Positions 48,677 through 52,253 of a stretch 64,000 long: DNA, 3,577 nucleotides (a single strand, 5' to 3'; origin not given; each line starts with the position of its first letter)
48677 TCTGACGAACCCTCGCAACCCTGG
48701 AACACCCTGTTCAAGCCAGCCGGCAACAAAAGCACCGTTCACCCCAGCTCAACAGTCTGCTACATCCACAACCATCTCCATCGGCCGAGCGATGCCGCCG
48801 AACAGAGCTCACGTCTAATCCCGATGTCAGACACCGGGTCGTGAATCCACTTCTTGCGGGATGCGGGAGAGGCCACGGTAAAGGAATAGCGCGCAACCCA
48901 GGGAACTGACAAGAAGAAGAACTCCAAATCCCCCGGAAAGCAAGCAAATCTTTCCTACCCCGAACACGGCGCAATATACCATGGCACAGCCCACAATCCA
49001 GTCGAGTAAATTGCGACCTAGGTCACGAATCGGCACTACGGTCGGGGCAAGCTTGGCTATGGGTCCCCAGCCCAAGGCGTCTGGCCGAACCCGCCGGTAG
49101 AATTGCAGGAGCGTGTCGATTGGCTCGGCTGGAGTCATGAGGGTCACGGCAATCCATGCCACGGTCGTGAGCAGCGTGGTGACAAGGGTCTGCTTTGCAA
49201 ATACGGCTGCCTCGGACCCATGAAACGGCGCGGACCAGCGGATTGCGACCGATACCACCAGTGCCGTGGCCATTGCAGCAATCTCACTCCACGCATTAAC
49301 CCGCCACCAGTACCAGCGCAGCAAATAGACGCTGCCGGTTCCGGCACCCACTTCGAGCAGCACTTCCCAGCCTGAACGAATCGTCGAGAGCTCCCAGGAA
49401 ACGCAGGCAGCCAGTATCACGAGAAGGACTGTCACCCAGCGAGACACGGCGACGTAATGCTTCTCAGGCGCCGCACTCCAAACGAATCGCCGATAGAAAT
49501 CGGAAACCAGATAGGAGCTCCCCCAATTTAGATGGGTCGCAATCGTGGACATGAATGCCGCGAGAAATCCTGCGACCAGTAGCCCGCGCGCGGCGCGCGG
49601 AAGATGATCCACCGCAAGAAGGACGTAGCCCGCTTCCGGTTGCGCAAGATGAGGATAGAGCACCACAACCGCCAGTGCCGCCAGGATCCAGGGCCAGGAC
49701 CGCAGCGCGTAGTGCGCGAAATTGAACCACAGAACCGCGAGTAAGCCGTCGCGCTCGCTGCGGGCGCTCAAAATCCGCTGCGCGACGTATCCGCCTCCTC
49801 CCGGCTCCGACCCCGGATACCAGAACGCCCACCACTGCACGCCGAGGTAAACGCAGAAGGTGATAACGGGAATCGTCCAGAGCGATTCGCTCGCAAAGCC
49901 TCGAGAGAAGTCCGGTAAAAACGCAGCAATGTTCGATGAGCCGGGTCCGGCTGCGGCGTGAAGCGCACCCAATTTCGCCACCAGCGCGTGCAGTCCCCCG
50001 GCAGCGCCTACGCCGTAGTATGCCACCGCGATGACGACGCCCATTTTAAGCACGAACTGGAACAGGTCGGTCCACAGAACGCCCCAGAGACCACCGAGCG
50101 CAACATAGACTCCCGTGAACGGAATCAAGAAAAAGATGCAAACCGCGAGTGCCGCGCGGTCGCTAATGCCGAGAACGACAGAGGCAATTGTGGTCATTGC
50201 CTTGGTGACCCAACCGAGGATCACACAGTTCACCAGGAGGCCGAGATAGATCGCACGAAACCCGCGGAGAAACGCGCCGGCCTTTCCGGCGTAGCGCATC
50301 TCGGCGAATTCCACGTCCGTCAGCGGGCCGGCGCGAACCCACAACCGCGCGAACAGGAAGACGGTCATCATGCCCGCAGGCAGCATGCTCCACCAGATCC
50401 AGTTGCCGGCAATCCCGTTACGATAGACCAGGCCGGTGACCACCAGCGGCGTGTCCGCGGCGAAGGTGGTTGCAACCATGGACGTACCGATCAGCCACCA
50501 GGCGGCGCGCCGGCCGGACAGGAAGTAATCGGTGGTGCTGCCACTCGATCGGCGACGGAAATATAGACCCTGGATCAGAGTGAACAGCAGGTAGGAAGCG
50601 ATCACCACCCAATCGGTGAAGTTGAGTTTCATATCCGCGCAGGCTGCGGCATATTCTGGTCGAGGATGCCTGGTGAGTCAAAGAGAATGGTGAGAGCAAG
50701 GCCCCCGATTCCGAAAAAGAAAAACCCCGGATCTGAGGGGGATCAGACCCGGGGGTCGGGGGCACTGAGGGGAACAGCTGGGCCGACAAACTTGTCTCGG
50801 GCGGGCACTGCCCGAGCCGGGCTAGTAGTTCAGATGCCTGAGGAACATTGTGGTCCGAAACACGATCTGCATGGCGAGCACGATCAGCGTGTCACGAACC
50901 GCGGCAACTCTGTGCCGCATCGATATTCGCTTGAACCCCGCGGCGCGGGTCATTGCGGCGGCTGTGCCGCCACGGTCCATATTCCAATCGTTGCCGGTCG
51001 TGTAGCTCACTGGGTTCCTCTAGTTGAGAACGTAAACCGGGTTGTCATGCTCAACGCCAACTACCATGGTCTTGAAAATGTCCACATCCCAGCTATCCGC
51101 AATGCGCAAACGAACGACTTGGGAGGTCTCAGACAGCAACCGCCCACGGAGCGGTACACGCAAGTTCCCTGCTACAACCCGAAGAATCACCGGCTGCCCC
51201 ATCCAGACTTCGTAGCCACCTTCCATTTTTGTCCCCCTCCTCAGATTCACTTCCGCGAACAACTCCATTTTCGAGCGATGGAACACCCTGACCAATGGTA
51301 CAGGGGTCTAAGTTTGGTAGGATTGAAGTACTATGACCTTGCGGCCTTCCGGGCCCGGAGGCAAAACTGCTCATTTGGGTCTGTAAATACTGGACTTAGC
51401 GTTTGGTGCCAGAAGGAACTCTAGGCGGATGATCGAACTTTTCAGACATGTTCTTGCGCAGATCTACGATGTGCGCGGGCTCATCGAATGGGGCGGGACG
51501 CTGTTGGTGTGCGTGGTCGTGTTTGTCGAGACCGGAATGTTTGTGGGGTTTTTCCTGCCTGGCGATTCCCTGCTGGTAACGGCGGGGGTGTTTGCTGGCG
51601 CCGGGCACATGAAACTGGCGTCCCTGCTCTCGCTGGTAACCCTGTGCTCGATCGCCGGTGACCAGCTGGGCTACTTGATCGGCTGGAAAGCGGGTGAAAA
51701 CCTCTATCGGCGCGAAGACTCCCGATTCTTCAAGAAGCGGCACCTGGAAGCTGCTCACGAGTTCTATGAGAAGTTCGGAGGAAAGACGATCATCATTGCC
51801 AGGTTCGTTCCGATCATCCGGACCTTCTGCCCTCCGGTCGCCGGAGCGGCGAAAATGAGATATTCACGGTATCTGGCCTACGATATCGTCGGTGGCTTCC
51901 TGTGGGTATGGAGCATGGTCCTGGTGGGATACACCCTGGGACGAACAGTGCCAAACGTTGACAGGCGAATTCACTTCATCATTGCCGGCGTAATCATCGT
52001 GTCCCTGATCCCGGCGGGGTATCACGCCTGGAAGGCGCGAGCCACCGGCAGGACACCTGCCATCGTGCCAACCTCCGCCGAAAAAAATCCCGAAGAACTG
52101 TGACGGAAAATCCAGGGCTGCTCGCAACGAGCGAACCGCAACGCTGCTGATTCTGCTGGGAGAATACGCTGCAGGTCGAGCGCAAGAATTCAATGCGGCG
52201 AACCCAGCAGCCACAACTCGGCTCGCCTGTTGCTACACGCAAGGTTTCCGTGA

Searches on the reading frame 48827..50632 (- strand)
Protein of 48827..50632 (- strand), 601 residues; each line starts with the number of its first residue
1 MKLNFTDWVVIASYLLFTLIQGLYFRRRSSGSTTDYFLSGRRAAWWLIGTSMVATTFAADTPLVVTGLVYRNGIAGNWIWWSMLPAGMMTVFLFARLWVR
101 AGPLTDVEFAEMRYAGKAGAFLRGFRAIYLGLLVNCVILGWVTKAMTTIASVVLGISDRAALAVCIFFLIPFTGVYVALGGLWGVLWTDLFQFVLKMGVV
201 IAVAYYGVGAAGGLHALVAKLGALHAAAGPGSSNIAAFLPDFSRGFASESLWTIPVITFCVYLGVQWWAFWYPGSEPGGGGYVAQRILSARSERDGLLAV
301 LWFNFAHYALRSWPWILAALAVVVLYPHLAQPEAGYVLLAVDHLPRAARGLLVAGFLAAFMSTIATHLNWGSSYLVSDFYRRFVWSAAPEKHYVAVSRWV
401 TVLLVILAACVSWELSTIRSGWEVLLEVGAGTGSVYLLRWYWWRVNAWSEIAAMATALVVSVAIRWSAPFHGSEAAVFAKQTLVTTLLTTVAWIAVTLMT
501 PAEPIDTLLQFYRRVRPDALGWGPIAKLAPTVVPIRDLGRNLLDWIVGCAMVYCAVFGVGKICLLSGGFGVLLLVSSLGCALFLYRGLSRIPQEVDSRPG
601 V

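Call 41: search_protein_families(library=pfam, proteins=[window:48827-50632:-], max_evalue=0.0001)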
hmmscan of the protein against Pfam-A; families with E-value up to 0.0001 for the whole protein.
window:48827-50632:- (601 aa): 1 family
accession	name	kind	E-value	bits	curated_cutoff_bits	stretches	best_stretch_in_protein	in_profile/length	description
PF00474.23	SSF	-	5.1e-27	95.2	22.8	1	36-448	1-397/406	Sodium:solute symporter family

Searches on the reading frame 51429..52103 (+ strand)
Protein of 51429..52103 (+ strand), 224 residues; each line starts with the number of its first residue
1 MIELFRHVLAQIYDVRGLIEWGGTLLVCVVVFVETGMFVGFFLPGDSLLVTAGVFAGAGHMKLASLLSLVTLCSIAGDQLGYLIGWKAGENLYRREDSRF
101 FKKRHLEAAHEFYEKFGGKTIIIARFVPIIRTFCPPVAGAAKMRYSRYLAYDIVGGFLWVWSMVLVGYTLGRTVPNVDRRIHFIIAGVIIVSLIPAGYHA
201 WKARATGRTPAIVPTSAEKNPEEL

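Call 41: search_protein_families(library=pfam, proteins=[window:51429-52103:+], max_evalue=0.0001)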
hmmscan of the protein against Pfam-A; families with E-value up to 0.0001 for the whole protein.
window:51429-52103:+ (224 aa): 1 family
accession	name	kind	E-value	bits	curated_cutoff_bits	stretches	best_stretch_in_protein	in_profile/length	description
PF09335.16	VTT_dom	-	3.3e-19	70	33.9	1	43-168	1-122/123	VTT domain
